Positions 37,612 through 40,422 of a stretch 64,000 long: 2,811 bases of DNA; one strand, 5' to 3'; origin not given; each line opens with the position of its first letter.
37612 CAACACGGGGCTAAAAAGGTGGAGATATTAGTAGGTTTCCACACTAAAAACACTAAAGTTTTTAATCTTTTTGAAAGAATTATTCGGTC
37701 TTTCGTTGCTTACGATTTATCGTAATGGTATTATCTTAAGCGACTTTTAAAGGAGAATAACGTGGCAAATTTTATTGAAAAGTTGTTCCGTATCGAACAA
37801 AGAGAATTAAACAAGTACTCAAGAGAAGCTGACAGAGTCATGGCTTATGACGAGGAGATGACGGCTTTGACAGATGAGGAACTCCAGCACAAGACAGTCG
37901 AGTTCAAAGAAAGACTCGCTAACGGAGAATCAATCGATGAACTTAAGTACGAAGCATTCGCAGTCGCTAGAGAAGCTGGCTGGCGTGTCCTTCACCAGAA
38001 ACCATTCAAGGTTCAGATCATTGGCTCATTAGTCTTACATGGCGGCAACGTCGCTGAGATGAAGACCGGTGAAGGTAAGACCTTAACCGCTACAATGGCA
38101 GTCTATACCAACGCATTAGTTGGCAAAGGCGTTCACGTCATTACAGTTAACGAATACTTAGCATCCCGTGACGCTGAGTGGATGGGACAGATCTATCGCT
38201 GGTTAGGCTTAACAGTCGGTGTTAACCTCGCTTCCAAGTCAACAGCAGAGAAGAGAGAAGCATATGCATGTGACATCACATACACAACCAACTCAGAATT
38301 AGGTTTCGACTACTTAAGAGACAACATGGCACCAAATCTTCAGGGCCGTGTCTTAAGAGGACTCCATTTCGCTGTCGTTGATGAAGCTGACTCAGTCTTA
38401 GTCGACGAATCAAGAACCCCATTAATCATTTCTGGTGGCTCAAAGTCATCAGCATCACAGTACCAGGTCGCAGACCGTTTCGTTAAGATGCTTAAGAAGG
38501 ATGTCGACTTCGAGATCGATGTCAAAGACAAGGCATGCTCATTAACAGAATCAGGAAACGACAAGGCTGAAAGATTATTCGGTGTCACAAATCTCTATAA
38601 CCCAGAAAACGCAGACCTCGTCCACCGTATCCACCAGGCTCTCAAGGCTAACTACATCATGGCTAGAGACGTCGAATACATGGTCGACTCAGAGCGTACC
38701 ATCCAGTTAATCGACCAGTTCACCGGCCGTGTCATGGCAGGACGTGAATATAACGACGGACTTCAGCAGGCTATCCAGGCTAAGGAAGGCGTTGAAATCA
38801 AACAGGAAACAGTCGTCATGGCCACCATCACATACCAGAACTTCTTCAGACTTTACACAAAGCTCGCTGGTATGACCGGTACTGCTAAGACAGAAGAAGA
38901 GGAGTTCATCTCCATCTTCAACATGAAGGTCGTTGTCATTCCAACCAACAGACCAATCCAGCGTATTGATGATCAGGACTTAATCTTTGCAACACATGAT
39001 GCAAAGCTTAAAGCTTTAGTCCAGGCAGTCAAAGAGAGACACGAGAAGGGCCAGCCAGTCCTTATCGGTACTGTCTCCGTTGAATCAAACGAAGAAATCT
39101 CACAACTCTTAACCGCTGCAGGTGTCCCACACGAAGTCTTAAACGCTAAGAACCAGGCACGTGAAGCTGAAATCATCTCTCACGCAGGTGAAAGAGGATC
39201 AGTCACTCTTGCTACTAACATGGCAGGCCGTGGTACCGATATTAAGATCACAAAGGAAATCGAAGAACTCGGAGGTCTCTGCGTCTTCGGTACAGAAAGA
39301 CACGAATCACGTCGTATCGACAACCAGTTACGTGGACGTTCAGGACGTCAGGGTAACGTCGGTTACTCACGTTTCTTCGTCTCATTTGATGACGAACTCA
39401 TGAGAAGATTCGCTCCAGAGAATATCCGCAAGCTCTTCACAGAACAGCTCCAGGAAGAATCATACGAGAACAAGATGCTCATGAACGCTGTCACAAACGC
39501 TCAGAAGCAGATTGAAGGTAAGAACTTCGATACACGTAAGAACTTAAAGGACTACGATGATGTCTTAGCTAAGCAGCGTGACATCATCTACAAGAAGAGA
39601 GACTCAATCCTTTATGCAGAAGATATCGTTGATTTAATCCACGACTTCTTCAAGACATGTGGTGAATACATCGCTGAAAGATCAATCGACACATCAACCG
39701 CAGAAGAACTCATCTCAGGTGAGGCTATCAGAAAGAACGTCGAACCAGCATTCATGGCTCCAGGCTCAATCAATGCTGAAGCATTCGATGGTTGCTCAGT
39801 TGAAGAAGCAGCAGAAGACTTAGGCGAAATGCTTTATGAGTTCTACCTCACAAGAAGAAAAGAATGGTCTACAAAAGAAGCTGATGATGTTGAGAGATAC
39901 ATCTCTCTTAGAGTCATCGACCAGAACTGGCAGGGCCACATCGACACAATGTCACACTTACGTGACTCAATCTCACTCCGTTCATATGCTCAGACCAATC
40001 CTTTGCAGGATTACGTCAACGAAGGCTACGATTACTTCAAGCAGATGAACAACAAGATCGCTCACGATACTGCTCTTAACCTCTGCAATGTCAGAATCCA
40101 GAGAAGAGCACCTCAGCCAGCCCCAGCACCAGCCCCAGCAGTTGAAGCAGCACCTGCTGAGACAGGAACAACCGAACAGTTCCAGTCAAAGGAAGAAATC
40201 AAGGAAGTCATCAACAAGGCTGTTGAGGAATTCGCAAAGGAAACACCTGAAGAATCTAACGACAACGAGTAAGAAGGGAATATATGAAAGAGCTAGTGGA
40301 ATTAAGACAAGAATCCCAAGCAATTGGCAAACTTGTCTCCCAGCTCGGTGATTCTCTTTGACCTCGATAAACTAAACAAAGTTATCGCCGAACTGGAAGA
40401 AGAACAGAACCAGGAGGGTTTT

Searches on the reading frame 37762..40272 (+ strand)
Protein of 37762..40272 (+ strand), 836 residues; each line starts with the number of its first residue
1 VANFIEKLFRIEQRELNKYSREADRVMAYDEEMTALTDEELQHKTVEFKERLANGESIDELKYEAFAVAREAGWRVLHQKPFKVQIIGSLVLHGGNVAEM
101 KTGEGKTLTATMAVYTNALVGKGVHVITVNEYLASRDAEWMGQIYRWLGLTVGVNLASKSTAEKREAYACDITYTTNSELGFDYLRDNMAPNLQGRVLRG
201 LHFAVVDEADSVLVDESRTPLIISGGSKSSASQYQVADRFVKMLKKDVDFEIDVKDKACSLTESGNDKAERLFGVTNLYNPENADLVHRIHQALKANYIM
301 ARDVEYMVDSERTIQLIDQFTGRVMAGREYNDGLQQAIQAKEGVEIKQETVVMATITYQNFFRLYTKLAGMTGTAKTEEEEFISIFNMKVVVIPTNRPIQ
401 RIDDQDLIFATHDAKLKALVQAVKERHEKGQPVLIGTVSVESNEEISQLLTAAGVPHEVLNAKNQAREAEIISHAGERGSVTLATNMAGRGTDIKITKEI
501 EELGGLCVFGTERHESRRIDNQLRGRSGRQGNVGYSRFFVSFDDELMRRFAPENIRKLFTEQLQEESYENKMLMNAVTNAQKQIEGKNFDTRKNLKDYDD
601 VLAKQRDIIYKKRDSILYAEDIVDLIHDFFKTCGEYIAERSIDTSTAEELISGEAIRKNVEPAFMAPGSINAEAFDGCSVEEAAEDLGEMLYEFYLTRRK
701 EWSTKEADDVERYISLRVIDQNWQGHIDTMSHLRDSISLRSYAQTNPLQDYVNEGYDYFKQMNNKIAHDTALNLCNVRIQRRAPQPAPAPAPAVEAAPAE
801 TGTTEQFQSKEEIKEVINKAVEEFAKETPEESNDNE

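Call 19: search_protein_families(library=ncbifam, proteins=[window:37762-40272:+], max_evalue=0.00001)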
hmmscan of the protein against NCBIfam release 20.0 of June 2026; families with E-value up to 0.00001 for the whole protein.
window:37762-40272:+ (836 aa): 8 families
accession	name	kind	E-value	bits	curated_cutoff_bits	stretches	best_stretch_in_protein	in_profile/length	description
NF009538.1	PRK12904.1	equivalog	0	1013.9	814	2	5-499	2-493/814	preprotein translocase subunit SecA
TIGR00963.1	secA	equivalog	6.9e-295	980.3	800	2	26-497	1-473/787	preprotein translocase subunit SecA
NF006630.0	PRK09200.1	subfamily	1.6e-288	959.1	862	1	8-780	6-777/789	preprotein translocase subunit SecA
TIGR04397.1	SecA2_Bac_anthr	exception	4e-262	871.8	1085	1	11-776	8-772/774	accessory Sec system translocase SecA2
TIGR03714.1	secA2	equivalog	3.9e-243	809.1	930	1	13-766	3-761/762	accessory Sec system translocase SecA2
NF009536.0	PRK12901.1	equivalog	3.2e-219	730.8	1493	3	282-702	486-901/1118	preprotein translocase subunit SecA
NF012136.0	SecA2_Lm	equivalog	1.2e-209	698.1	1100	1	14-766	8-757/776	accessory Sec system translocase SecA2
TIGR04221.1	SecA2_Mycobac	equivalog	3.3e-179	597.6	725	2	12-625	13-625/762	accessory Sec system translocase SecA2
